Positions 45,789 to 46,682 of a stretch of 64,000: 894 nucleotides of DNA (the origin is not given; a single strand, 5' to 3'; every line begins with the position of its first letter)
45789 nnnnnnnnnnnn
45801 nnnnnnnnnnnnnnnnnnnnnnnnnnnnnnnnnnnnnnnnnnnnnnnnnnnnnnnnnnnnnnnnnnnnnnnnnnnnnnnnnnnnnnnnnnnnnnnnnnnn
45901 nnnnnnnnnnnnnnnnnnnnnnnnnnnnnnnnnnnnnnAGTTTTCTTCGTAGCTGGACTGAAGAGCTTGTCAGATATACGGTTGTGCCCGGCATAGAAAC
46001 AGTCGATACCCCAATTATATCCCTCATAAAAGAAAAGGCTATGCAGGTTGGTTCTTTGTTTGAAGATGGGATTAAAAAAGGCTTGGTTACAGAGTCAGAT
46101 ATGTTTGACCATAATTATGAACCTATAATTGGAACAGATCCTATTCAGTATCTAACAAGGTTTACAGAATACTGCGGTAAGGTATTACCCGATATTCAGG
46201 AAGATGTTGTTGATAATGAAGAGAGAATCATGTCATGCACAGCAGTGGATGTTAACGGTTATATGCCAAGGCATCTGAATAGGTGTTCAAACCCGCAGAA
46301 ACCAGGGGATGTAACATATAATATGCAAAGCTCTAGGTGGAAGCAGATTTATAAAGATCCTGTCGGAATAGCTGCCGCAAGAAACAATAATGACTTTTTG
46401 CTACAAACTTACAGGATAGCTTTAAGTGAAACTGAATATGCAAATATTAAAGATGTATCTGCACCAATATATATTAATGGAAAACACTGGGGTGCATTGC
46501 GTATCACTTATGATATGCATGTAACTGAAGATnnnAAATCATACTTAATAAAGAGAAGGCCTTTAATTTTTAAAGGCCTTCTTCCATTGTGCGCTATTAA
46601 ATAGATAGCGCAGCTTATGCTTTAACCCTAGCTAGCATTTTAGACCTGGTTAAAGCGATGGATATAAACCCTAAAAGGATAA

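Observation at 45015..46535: Soluble chemoreceptor-like protein with inverted domain order (MCP signalling domain N-terminal, Cache-like sensor C-terminal)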

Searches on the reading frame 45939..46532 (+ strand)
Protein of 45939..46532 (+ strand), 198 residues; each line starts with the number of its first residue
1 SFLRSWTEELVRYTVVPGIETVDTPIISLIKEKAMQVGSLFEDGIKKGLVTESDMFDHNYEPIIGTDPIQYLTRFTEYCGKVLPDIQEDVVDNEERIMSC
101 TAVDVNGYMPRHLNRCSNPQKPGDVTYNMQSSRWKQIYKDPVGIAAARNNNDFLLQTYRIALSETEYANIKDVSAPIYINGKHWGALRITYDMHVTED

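Call 6: search_protein_families(library=pfam, proteins=[window:45939-46532:+], max_evalue=10)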
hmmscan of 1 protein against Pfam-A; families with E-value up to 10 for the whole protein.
seq(198 aa): 1 family
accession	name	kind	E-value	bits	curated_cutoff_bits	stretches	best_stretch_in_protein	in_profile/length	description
PF23449.2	CBM-like_CFAP184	-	0.17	12.6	27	1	122-169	45-93/111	CFAP184 CBM-like domain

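Call 7: find_homologous_proteins(query=window:45939-46532:+, max_evalue=0.001)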
Query seq(198 aa) (198 aa): 2 proteins with E <= 0.001 among 45 candidates.
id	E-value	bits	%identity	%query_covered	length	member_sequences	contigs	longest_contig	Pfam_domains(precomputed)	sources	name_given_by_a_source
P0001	6.9e-43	165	43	95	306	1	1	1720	-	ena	-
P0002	5.3e-29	119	46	62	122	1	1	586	-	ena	-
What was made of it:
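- Tried and rejected: Word-indexed homologue search: with the single domain it found only 2 hits (call 7).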

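Call 10: find_related_loci(query=window:45939-46532:+, collection=genome_contigs, flank=8000)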
Query window:45939-46532:+ (198 aa) in genome_contigs; peptide patterns used: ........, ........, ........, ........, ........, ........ (x = any residue, [..] = any of these).
40 stretches matched a pattern; 1 encode a relative of the query (tblastn E <= 1e-3); 1 distinct loci.
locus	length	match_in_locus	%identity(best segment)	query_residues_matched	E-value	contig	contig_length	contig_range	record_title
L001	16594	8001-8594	84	1-198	6e-123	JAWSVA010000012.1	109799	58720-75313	MAG: Gammaproteobacteria bacterium isolate BHT14_PHBH_gam1 E6PHBHT2_contig_35, whole genome shotgun sequence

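Call 13: search_solved_structures(query=window:45939-46532:+, max_evalue=10, show_alignments=2)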
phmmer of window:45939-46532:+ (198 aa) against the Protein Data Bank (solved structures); distinct sequences matched with E-value up to 10: 3.
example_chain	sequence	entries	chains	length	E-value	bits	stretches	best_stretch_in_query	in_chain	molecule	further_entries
2ou2_A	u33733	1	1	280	0.62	12.9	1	60-99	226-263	Histone acetyltransferase HTATIP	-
1e9m_A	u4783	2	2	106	1.4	11.8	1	36-76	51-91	FERREDOXIN VI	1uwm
7lt7_A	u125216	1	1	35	1.5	11.7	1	140-169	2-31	Hact-3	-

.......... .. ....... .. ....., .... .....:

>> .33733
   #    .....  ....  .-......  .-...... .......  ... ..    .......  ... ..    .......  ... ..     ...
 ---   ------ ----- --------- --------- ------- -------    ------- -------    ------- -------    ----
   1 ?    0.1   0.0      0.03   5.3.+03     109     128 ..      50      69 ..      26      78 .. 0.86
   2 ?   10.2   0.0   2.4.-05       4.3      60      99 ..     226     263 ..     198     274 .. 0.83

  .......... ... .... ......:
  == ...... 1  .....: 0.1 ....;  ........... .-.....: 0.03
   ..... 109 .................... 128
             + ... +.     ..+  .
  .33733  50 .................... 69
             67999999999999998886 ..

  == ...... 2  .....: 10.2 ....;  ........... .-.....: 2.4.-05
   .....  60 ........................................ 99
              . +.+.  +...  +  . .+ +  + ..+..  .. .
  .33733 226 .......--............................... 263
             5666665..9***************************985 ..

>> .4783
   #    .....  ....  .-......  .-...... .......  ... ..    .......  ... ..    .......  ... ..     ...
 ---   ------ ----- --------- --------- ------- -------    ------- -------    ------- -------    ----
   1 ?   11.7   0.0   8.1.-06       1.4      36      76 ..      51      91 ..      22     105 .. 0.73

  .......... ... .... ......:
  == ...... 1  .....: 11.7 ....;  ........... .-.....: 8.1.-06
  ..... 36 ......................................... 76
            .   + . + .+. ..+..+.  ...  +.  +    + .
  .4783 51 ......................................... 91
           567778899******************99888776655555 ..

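Call 15: search_protein_representatives(protein=window:45939-46532:+)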
Query: 198 residues. Proteins with E-value up to 0.001 (for the whole library): 1746; up to 1e-10: 1270; up to 1e-30: 301. The best 150 are listed.
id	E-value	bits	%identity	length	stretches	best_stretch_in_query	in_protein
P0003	3.1e-71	255.5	59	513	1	2-197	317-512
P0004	3.2e-64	232.6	51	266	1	3-194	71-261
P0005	1.2e-51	191.6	38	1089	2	33-193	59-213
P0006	7.0e-50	185.8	37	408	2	25-191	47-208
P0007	6.1e-49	182.7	46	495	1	6-192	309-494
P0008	1.4e-48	181.6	43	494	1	7-196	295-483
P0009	2.3e-48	180.8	45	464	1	7-192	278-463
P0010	2.8e-48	180.5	44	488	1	3-194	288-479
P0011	3.3e-48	180.3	45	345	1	3-192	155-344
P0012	3.9e-47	176.8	45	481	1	3-192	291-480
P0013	9.5e-47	175.5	43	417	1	3-192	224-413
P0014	4.4e-46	173.4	42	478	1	3-192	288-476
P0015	1.0e-45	172.1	43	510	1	3-192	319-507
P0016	1.8e-45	171.4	46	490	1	8-193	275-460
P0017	2.3e-45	171.0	45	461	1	6-191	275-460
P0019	4.7e-45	170.0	34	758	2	30-193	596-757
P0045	2.9e-41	157.6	42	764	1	6-191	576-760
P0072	3.4e-39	150.9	44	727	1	23-189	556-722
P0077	9.8e-39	149.4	30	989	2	9-194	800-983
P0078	1.2e-38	149.1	40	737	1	19-192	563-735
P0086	2.5e-38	148.0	40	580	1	7-192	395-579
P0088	3.0e-38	147.8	41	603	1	23-192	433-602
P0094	4.2e-38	147.3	39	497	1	8-192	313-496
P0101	1.1e-37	146.0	40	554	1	8-191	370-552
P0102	1.1e-37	146.0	39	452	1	7-192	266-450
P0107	1.6e-37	145.4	42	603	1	7-191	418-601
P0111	1.7e-37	145.3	39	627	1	15-192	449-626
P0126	8.4e-37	143.1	40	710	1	18-192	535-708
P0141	2.9e-36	141.3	39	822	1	22-191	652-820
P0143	3.6e-36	141.0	38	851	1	3-192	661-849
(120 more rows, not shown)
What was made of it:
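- Checked: The best homologue scores E 3e-71, and there are 1746 representative clusters at E<=1e-3 (call 15).
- Tried and rejected: The exhaustive search was needed (call 15).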

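Call 16: search_protein_families(library=pfam, proteins=[P0003, P0005, P0006, P0019, P0045, P0077, P0086, P0141, P0143, P0007], max_evalue=0.0001)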
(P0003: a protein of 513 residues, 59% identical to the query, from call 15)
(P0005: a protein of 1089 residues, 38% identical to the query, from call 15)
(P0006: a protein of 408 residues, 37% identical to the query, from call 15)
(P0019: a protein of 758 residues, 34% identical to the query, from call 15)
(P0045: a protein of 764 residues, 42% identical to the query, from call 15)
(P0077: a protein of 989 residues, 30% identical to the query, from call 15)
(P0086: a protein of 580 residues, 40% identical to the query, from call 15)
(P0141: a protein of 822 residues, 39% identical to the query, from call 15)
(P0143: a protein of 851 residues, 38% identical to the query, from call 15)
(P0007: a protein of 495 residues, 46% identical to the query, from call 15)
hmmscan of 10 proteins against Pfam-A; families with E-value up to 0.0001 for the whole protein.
P0003 (513 aa): 1 family
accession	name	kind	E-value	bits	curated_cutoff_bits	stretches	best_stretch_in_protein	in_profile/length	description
PF00015.26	MCPsignal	-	6.1e-29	101.5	34.6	1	147-304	18-168/172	Methyl-accepting chemotaxis protein (MCP) signalling domain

P0005 (1089 aa): 1 family
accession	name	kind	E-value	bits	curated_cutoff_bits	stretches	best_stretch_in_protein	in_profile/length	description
PF00015.26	MCPsignal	-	3.3e-43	147.9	34.6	1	611-794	2-171/172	Methyl-accepting chemotaxis protein (MCP) signalling domain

P0006 (408 aa): 0 families

P0019 (758 aa): 2 families
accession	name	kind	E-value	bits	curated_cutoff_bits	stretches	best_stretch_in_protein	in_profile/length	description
PF00015.26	MCPsignal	-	2.4e-36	125.6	34.6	1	377-554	7-170/172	Methyl-accepting chemotaxis protein (MCP) signalling domain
PF00672.30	HAMP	-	7.1e-14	52.3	25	1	247-294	2-49/53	HAMP domain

P0045 (764 aa): 3 families
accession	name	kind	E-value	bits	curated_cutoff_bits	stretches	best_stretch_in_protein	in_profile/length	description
PF00015.26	MCPsignal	-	1.1e-54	185.3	34.6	2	88-276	3-170/172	Methyl-accepting chemotaxis protein (MCP) signalling domain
PF06103.16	DUF948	-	1.2e-06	29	37.2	0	232-296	24-88/89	Bacterial protein of unknown function (DUF948)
PF07889.17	DUF1664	-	8.5e-06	26.3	34.6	0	338-412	45-120/124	Protein of unknown function (DUF1664)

P0077 (989 aa): 1 family
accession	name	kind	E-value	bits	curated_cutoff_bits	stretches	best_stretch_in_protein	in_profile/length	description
PF00015.26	MCPsignal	-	1.6e-44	152.2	34.6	2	608-752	3-147/172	Methyl-accepting chemotaxis protein (MCP) signalling domain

P0086 (580 aa): 2 families
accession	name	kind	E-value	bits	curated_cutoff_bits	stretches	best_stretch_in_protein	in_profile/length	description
PF00015.26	MCPsignal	-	3.8e-25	89.2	34.6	1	214-360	12-158/172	Methyl-accepting chemotaxis protein (MCP) signalling domain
PF05651.19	Diacid_rec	-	3.9e-16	59.4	23.6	1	10-130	4-122/134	Putative sugar diacid recognition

P0141 (822 aa): 2 families
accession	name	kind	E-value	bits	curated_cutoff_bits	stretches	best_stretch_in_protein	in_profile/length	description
PF00015.26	MCPsignal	-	4e-29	102.1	34.6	1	448-617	6-165/172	Methyl-accepting chemotaxis protein (MCP) signalling domain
PF00672.30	HAMP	-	3.7e-11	43.6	25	1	293-342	1-49/53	HAMP domain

P0143 (851 aa): 3 families
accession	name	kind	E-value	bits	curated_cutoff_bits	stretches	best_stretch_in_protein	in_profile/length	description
PF00015.26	MCPsignal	-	4.1e-30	105.3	34.6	1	491-627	19-162/172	Methyl-accepting chemotaxis protein (MCP) signalling domain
PF00672.30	HAMP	-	4.2e-09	37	25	1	323-375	1-52/53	HAMP domain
PF02743.24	dCache_1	-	2.6e-06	27.6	45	0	37-258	2-182/240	Cache domain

P0007 (495 aa): 1 family
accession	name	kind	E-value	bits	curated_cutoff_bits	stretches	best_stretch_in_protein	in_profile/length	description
PF00015.26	MCPsignal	-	2.2e-26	93.2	34.6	1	127-260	10-143/172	Methyl-accepting chemotaxis protein (MCP) signalling domain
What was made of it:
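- Closest known: Intracellular members of the Cache clan: YkuI_C and Diacid_rec. Same: One relative combines Diacid_rec, MA and X (call 16).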

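Call 21: find_homologous_proteins(query=A2, max_evalue=0.00001)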
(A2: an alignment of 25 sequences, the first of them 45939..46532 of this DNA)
Query A2 (25 sequences) (198 aa, profile of the alignment): 1794 proteins with E <= 0.00001 among 5089 candidates; the best 120 are listed.
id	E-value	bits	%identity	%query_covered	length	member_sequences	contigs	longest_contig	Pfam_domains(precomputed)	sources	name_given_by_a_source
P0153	5.0e-90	319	41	96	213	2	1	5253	-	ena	-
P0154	1.8e-88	314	40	94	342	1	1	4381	PF00015.27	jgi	jgi:methyl-accepting chemotaxis protein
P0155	4.3e-88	312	43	95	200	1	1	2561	-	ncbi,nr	ncbi:MAG TPA: methyl-accepting chemotaxis protein, partial [Alphaproteobacteria bacterium]|nr:methyl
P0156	5.4e-88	312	41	95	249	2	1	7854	-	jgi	jgi:methyl-accepting chemotaxis protein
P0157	3.3e-87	310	44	95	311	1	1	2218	-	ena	-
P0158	3.4e-87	310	44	93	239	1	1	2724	-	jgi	jgi:methyl-accepting chemotaxis protein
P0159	3.6e-87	309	46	93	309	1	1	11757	PF00015.27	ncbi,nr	ncbi:MAG: methyl-accepting chemotaxis protein, partial [Rhodospirillaceae bacterium]|nr:methyl-accep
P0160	3.9e-87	309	43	93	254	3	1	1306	-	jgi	jgi:methyl-accepting chemotaxis protein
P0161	9.1e-87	308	40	95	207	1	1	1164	-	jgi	jgi:methyl-accepting chemotaxis protein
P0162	1.1e-86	308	40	95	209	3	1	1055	-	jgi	-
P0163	3.8e-86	306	47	92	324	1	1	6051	PF00015.27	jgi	-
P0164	5.0e-86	306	43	93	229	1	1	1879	-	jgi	jgi:methyl-accepting chemotaxis protein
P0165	8.8e-86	305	43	93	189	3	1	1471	-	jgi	jgi:methyl-accepting chemotaxis protein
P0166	9.2e-86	305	44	92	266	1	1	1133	-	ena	-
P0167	1.3e-85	304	40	97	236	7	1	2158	-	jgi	jgi:methyl-accepting chemotaxis protein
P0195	6.5e-84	299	41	95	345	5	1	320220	-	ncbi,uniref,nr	ncbi:hypothetical protein [Rubritepida flocculans]|uniref:hypothetical protein n=1 Tax=Rubritepida f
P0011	6.8e-83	296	45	96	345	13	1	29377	PF00015.27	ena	-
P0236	8.8e-83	295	42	95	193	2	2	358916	-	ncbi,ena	-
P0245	2.3e-82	294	45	94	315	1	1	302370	PF00015.27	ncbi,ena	-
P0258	8.9e-82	292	40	88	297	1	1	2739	PF13740.13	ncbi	ncbi:MAG: glycine cleavage system protein R, partial [Rhodocyclaceae bacterium]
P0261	1.2e-81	291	45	88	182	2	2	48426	-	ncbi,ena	-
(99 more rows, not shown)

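Call 29: predict_structure(alignment_id=A2)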
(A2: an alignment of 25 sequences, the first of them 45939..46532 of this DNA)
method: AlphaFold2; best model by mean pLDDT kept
length: 198 residues; sequences in the alignment: 25
mean_pLDDT: 91.5   pTM: 0.88
mean pLDDT of the five models: 91.5, 91.3, 90.1, 89.9, 89.7
residues with pLDDT >= 90: 137; 70-90: 57; 50-70: 3; < 50: 1
segments of 3 or more residues with pLDDT < 50: none
pLDDT, mean of each block of 10 residues (from residue 1): 78 79 92 98 99 98 93 98 97 92 98 95 88 92 94 90 78 97 98 72
secondary structure, 60 per line:
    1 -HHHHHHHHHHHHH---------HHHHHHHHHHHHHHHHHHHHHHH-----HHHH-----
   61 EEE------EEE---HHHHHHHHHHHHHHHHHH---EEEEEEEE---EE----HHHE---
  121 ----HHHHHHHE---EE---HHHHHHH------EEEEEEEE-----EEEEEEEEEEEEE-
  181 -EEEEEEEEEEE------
elements in order: H2-14 H24-46 H52-55 E61-63 E70-72 H76-93 E97-104 H125-131 H141-147 E154-161 E167-179 E182-192
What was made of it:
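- On Cache superfamily (Pfam clan; sCache/dCache families): AF2 model with pLDDT 91.5; helix 24-46 of the 198-aa construct, then the beta-alpha-beta core (call 29).
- The X model is high-confidence (call 29).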

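Call 46: fold_search(model_id=the predicted structure, library=pdb)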
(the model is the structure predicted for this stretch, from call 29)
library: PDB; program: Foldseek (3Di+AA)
matches with E <= 10: 1559; with E <= 0.001: 4
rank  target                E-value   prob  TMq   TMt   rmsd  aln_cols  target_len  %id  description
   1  3lyx_B                2.8e-04  1.00  0.33  0.52   5.9       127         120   12  Crystal structure of the PAS domain of the protein CPS_1291 from Colwellia psychrerythraea. Northeast Structural Genom (released 2010-04-07)
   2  2p7j_A                3.0e-04  0.99  0.35  0.27  12.8       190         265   12  Crystal structure of the domain of putative sensory box/GGDEF family protein from Vibrio parahaemolyticus (released 2007-05-01)
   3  3cax                  4.9e-04  0.89  0.26  0.17  10.9       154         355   15  Crystal structure of uncharacterized protein PF0695 (released 2008-03-18)
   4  5wbf_C                8.6e-04  0.98  0.33  0.25  13.5       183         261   14  Double CACHE (dCACHE) sensing domain of TlpC chemoreceptor from Helicobacter pylori (released 2017-11-08)
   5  3lid_A                1.0e-03  0.98  0.36  0.27  12.9       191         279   12  Crystal Structure of the extracellular domain of the putative histidine kinase vpHK1S-Z8 (released 2010-05-05)
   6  3by8                  1.1e-03  1.00  0.36  0.52   4.1       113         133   18  Crystal Structure of the E.coli DcuS Sensor Domain (released 2008-08-12)
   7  8c7u_A                1.6e-03  0.98  0.34  0.27   8.2       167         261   10  Transcriptional pleiotropic repressor CodY from Enterococcus faecalis in complex with Leu and a 30-bp DNA fragment enc (released 2023-06-28)
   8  4ywz_B                1.7e-03  1.00  0.43  0.55   6.1       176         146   12  Crystal structure of the extracellular receptor domain of the essential sensor kinase WalK from Staphylococcus aureus (released 2016-03-30)
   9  7dud_A                1.7e-03  1.00  0.41  0.50   7.1       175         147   12  Crystal Structure of erWalK (released 2022-01-19)
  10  4ywz_A                1.8e-03  1.00  0.41  0.54   6.8       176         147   12  Crystal structure of the extracellular receptor domain of the essential sensor kinase WalK from Staphylococcus aureus (released 2016-03-30)
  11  3lie_B                1.8e-03  0.95  0.36  0.28  14.0       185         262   11  Crystal Structure of the extracellular domain of the putative histidine kinase vpHK1S-Z8 (released 2010-05-05)
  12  5wbf_B                2.0e-03  0.97  0.34  0.27  13.5       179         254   13  Double CACHE (dCACHE) sensing domain of TlpC chemoreceptor from Helicobacter pylori (released 2017-11-08)
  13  9a5d_A                2.2e-03  1.00  0.37  0.14   4.1       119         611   11  Integrative model of WALK-YYCH by crosslinking MS and deep learning (released 2024-09-18)
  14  3lyx_A                2.2e-03  1.00  0.35  0.54   5.2       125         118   14  Crystal structure of the PAS domain of the protein CPS_1291 from Colwellia psychrerythraea. Northeast Structural Genom (released 2010-04-07)
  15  3luq_A                2.2e-03  0.99  0.33  0.52   6.6       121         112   11  The Crystal Structure of a PAS Domain from a Sensory Box Histidine Kinase Regulator from Geobacter sulfurreducens to 2 (released 2010-03-16)
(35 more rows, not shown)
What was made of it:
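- Closest known: PAS-containing soluble chemoreceptors. Same: Foldseek also lists PAS domains at E 3e-4 to 1e-2 (call 46).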

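Call 48: find_encoding_contigs(protein=P0236, flank=6000, max_places=3)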
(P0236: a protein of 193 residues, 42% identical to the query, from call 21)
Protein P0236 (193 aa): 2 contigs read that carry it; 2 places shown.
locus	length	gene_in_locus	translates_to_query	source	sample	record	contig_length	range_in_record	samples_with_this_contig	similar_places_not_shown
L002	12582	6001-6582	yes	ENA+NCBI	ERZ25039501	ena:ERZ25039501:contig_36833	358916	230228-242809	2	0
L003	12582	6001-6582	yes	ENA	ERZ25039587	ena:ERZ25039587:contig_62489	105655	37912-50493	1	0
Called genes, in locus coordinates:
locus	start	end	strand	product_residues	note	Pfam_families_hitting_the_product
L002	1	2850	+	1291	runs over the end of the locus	PF00989:PAS (faint), PF12860:PAS_7, PF13596:PAS_10 (faint), PF08448:PAS_4, PF00512:HisKA (weak), PF02518:HATPase_c, PF00072:Response_reg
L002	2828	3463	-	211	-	PF00072:Response_reg, PF08281:Sigma70_r4_2 (weak), PF00196:GerE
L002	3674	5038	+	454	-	PF00083:Sugar_tr, PF07690:MFS_1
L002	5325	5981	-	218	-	-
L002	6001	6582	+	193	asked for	-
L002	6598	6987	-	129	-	PF12802:MarR_2 (faint)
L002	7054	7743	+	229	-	PF02627:CMD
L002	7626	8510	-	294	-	PF02733:Dak1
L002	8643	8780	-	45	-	-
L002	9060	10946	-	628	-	PF00381:PTS-HPr, PF05524:PEP-utilisers_N, PF00391:PEP-utilizers, PF02896:PEP-utilizers_C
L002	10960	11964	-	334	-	PF02734:Dak2, PF03610:EIIA-man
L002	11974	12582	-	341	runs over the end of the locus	PF00005:ABC_tran, PF13304:AAA_21 (faint), PF08402:TOBE_2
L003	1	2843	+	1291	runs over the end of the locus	PF00989:PAS (faint), PF12860:PAS_7, PF13596:PAS_10 (faint), PF08448:PAS_4, PF00512:HisKA (weak), PF02518:HATPase_c, PF00072:Response_reg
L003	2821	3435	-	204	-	PF00072:Response_reg, PF08281:Sigma70_r4_2 (weak), PF00196:GerE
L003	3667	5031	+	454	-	PF00083:Sugar_tr, PF07690:MFS_1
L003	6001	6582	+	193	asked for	-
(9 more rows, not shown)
